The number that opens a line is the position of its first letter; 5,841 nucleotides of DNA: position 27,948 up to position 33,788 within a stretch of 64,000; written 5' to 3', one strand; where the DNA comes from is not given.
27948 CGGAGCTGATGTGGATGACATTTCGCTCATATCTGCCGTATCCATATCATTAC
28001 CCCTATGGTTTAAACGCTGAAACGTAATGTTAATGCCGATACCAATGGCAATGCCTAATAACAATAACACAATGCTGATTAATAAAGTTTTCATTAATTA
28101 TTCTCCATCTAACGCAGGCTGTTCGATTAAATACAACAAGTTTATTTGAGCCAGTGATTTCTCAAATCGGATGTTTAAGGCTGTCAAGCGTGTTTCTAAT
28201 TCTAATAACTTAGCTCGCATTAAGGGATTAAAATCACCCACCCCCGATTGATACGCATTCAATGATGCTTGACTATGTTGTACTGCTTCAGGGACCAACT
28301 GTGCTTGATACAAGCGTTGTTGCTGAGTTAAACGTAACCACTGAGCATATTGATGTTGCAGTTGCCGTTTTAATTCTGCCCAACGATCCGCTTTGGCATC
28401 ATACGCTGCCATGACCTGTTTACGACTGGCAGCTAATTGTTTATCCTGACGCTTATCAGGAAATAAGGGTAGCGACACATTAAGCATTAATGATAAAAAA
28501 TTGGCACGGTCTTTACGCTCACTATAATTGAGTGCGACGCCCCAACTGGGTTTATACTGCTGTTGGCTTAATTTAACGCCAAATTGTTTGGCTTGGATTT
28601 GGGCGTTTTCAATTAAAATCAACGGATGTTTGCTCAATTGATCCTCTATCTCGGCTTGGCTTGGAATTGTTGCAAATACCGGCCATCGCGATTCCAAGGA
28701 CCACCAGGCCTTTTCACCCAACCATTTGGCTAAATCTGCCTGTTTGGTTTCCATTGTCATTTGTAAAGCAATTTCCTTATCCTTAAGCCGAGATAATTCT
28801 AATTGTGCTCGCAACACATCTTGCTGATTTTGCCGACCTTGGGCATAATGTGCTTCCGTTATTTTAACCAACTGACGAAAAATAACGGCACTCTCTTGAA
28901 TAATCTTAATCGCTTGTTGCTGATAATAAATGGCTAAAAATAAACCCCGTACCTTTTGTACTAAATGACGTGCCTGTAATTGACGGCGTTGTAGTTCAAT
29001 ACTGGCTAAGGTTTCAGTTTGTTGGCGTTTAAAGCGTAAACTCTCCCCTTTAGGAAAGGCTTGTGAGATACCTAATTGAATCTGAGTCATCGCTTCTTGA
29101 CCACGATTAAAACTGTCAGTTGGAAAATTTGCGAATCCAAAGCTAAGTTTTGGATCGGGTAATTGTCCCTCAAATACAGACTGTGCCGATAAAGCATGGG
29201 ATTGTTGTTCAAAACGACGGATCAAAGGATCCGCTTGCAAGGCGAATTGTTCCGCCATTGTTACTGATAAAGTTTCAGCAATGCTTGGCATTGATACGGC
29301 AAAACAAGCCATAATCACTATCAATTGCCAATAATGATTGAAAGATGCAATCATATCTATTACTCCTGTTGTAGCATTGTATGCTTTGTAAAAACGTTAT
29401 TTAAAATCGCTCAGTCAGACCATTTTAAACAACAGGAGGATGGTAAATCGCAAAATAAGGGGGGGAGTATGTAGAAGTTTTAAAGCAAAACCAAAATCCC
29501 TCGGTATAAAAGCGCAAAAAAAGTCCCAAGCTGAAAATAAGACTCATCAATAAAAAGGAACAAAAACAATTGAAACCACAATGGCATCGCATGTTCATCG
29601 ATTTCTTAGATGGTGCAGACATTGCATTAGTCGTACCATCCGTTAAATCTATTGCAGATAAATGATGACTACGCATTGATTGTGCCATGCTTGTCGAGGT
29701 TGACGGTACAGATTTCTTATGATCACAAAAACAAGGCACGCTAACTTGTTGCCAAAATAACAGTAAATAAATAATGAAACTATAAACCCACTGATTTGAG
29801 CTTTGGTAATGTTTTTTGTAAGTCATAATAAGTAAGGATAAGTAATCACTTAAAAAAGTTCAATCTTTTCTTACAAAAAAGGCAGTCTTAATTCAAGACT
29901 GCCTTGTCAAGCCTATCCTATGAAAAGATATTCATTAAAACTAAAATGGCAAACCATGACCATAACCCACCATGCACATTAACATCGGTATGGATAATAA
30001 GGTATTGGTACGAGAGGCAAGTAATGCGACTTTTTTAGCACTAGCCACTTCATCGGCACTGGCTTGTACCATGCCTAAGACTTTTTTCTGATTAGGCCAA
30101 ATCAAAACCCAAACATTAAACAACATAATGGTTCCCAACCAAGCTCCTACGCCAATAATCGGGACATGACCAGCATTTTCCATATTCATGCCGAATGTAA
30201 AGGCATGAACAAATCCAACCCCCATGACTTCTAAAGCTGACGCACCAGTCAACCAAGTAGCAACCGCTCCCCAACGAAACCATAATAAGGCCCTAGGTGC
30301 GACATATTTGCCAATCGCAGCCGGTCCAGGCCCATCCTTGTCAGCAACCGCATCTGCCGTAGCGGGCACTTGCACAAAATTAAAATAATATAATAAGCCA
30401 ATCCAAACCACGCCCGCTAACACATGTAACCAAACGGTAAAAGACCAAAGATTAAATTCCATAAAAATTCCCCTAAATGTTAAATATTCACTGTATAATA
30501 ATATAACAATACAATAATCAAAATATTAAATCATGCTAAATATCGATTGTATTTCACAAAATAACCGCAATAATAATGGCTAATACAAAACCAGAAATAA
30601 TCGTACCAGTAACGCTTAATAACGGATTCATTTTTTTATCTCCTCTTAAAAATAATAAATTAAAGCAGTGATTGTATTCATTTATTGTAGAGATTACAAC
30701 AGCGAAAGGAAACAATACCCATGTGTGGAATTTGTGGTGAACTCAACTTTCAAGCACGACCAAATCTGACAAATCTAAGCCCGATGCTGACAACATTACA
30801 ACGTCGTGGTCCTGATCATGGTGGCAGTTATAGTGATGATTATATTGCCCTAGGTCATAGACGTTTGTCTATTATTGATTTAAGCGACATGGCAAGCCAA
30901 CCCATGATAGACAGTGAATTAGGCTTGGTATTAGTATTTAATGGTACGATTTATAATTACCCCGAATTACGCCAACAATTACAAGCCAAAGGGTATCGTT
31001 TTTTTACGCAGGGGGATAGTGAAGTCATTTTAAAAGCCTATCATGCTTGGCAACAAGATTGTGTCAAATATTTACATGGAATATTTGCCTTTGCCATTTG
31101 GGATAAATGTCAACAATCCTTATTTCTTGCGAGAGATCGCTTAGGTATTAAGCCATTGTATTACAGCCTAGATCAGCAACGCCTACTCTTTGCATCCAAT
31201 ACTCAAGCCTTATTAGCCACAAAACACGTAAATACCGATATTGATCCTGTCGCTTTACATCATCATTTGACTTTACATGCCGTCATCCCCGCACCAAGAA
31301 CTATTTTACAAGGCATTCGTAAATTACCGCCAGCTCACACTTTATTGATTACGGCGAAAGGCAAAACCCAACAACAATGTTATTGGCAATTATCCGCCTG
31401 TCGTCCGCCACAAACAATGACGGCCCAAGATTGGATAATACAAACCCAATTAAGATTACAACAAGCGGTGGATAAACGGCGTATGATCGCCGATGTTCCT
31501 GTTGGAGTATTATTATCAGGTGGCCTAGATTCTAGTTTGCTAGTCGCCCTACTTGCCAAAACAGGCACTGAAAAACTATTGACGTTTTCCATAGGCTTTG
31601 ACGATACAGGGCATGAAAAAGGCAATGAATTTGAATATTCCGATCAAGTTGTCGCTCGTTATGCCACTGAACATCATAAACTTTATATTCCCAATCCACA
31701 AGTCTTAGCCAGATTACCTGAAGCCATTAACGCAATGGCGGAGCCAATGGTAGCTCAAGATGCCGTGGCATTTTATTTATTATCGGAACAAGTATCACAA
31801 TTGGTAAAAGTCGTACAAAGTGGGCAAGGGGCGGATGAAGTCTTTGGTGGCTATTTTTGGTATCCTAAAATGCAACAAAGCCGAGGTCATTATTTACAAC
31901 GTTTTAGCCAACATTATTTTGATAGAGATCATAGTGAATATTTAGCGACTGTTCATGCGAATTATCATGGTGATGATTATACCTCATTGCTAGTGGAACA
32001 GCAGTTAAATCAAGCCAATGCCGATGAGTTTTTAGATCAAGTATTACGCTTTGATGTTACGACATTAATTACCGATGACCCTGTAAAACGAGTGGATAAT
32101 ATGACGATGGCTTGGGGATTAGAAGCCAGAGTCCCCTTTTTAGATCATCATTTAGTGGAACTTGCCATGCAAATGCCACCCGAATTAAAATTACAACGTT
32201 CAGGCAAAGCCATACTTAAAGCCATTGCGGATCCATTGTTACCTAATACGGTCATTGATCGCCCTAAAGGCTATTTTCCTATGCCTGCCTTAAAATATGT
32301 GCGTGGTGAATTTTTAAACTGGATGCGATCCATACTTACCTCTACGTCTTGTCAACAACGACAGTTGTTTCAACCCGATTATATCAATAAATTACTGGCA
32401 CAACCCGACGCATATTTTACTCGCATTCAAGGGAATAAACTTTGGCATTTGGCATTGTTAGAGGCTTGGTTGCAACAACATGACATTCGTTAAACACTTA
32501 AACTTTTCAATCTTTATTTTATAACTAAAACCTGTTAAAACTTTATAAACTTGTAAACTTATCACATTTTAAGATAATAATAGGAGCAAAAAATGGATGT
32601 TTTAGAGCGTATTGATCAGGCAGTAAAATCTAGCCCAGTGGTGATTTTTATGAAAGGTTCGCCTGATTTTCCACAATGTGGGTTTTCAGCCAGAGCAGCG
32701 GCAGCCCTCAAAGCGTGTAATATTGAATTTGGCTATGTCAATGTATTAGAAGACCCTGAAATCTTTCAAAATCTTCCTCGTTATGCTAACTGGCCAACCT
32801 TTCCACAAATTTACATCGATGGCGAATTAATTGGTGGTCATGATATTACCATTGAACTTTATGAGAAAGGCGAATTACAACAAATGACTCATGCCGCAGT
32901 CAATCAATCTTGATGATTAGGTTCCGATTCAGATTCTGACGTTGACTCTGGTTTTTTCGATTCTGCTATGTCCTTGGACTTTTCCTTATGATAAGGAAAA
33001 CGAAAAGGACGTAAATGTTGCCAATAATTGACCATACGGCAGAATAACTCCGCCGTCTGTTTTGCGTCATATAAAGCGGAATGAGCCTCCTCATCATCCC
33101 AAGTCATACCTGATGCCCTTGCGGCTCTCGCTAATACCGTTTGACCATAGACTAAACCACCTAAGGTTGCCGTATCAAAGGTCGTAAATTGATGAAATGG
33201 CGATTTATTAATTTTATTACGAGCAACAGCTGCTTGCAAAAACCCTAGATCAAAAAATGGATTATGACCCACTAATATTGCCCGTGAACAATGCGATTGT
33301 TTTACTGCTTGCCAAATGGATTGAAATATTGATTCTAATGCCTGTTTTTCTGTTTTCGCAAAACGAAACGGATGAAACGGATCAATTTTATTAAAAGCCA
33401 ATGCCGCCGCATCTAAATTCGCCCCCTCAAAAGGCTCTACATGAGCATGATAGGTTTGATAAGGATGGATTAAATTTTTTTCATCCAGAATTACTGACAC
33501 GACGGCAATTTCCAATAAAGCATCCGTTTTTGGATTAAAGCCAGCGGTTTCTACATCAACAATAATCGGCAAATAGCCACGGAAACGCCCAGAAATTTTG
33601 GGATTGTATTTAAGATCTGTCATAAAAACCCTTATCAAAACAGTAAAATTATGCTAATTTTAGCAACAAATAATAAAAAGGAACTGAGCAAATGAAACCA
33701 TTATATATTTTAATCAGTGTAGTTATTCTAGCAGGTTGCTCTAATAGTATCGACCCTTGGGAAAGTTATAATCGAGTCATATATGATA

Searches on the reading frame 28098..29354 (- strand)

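Call 21: search_protein_families(library=pfam, proteins=[window:28098-29354:-], max_evalue=0.00001)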
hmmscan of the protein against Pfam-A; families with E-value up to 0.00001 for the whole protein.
window:28098-29354:- (418 aa): 1 family
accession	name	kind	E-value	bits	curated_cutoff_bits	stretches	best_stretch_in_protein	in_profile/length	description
PF02321.23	OEP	-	1.4e-29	103.7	22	2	37-213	7-187/187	Outer membrane efflux protein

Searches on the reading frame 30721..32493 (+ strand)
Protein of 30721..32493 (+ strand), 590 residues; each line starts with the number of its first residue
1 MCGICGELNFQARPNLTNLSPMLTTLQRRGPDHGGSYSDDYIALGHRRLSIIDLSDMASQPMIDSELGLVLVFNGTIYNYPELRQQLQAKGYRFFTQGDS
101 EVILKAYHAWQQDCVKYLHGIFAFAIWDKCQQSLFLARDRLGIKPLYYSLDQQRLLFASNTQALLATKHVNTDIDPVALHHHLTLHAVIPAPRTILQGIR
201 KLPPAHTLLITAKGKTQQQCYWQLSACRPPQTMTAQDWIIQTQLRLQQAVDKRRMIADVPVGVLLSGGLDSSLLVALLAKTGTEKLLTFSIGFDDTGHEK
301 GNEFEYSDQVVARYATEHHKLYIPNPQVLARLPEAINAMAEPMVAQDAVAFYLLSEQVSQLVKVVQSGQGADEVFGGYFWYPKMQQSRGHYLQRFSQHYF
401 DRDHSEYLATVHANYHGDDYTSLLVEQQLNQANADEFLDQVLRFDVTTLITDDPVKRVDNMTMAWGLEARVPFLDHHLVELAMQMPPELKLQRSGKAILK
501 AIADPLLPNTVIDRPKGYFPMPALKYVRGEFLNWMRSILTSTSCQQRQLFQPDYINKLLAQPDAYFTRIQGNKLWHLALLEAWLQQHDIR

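Call 9: search_protein_families(library=ncbifam, proteins=[window:30721-32493:+], max_evalue=0.00001)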
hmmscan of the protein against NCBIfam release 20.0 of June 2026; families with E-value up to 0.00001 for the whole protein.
window:30721-32493:+ (590 aa): 9 families
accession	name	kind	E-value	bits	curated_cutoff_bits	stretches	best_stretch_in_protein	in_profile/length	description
TIGR03104.1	trio_amidotrans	equivalog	9.2e-280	928.9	570.1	1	1-587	1-589/589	N-acetylglutaminylglutamine amidotransferase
TIGR01536.1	asn_synth_AEB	equivalog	1.6e-134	449.7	267.1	1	2-518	1-516/517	asparagine synthase (glutamine-hydrolyzing)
TIGR03108.1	eps_aminotran_1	hypoth_equivalog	6e-133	444.7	816.9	2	1-381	1-377/628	XrtA/PEP-CTERM system amidotransferase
NF006949.0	PRK09431.1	equivalog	4.4e-91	306.1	499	3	1-167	1-168/554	asparagine synthase B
NF033535.1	lass_lactam_cya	exception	3.3e-76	257.2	525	2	1-374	1-375/668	lasso peptide isopeptide bond-forming cyclase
NF033561.1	macrolact_Ik_Al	subfamily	5.6e-20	71.5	300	1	126-364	85-315/561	albusnodin/ikarugamycin family macrolactam cyclase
TIGR01134.1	purF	equivalog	5.6e-13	49.1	350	1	43-178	67-213/432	amidophosphoribosyltransferase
TIGR01135.1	glmS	equivalog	2.5e-12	46.1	418.05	1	55-167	80-200/607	glutamine--fructose-6-phosphate transaminase (isomerizing)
NF001484.0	PRK00331.1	subfamily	3e-12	45.7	381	1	42-167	67-201/601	isomerizing glutamine--fructose-6-phosphate transaminase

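Call 13: list_cluster_members(proteins=[P0001, P0121, window:30721-32493:+, window:48105-49241:+])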
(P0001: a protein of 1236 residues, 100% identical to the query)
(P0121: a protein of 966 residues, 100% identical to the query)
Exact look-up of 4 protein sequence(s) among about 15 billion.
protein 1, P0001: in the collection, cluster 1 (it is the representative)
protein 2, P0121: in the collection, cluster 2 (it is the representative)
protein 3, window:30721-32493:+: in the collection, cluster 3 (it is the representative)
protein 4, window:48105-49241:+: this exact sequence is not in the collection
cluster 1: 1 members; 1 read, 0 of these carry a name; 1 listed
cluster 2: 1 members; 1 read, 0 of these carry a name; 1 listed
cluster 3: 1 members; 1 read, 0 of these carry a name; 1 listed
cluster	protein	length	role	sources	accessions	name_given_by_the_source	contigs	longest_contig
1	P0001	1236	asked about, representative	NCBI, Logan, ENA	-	-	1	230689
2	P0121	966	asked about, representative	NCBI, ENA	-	-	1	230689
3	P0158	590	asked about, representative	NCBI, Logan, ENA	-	-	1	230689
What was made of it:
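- Tried and rejected: Exact-sequence cluster look-ups carry no names (call 13).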

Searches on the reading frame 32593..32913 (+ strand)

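Call 9: search_protein_families(library=ncbifam, proteins=[window:32593-32913:+], max_evalue=0.00001)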
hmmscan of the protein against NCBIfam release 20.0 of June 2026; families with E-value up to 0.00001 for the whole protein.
window:32593-32913:+ (106 aa): 6 families
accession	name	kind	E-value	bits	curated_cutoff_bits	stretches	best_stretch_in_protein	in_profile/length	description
TIGR00365.1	TIGR00365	equivalog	6.3e-42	141.7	117.1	1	4-99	2-97/99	Grx4 family monothiol glutaredoxin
NF008086.0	PRK10824.1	equivalog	1.3e-39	134.7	205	1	3-102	4-103/115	Grx4 family monothiol glutaredoxin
TIGR02181.1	GRX_bact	equivalog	3.7e-11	43.1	90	1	27-98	7-79/80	glutaredoxin 3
TIGR02180.1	GRX_euk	equivalog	1.2e-08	35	87.25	1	16-98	1-83/84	glutaredoxin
NF007923.0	PRK10638.1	equivalog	4.9e-06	26.5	129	1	28-97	11-80/83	glutaredoxin 3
TIGR02190.1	GlrX-dom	hypoth_equivalog_domain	5.5e-06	26.2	99.3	1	10-84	4-72/79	glutaredoxin-family domain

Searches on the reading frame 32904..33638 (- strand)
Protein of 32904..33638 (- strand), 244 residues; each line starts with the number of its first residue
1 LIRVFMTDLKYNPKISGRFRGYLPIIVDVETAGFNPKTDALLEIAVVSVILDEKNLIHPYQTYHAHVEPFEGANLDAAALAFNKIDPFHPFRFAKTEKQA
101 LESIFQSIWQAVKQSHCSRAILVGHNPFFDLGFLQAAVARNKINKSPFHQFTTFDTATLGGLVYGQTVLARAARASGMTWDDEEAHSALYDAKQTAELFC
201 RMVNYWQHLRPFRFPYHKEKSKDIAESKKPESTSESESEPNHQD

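Call 9: search_protein_families(library=ncbifam, proteins=[window:32904-33638:-], max_evalue=0.00001)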
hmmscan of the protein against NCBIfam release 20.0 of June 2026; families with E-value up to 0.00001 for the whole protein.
window:32904-33638:- (244 aa): 13 families
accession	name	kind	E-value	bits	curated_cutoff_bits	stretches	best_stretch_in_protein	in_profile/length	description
TIGR01298.1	RNaseT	equivalog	2.6e-85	285.2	246.2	1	16-210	2-196/200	ribonuclease T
TIGR01405.1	polC_Gram_pos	equivalog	8.1e-14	50.3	1043.45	1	25-207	192-355/1211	DNA polymerase III subunit alpha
NF001688.0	PRK00448.1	equivalog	2.6e-13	48.5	873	1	25-207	426-589/1445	PolC-type DNA polymerase III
NF004316.1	PRK05711.1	equivalog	1.7e-09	37.7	196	1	25-210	4-177/234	DNA polymerase III subunit epsilon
NF005981.0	PRK08074.1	equivalog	1.7e-09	36.3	789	1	25-209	6-172/931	ATP-dependent DNA helicase DinG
TIGR01406.1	dnaQ_proteo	equivalog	7.2e-09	35.6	222.7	1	25-229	3-192/231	DNA polymerase III subunit epsilon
NF005836.0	PRK07740.1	equivalog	7.6e-09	35.3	261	1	13-208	50-228/244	hypothetical protein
NF005905.0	PRK07883.1-3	equivalog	7.9e-09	34.6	508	1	118-203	103-188/581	DEDD exonuclease domain-containing protein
NF005906.0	PRK07883.1-4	equivalog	1.4e-07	30.2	495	0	118-204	85-169/563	DEDD exonuclease domain-containing protein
NF005907.0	PRK07883.1-5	equivalog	1.8e-07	30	454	1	25-198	31-187/584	DEDD exonuclease domain-containing protein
TIGR00573.1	dnaq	subfamily_domain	2.8e-07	30.2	71.5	1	118-205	86-176/217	exonuclease, DNA polymerase III, epsilon subunit family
NF005289.0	PRK06807.1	equivalog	9.1e-07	28.4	335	1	25-200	11-166/313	3'-5' exonuclease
TIGR01407.1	dinG_rel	hypoth_equivalog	1.5e-06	26.8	547.7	1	26-202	4-161/889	putative DnaQ family exonuclease/DinG family helicase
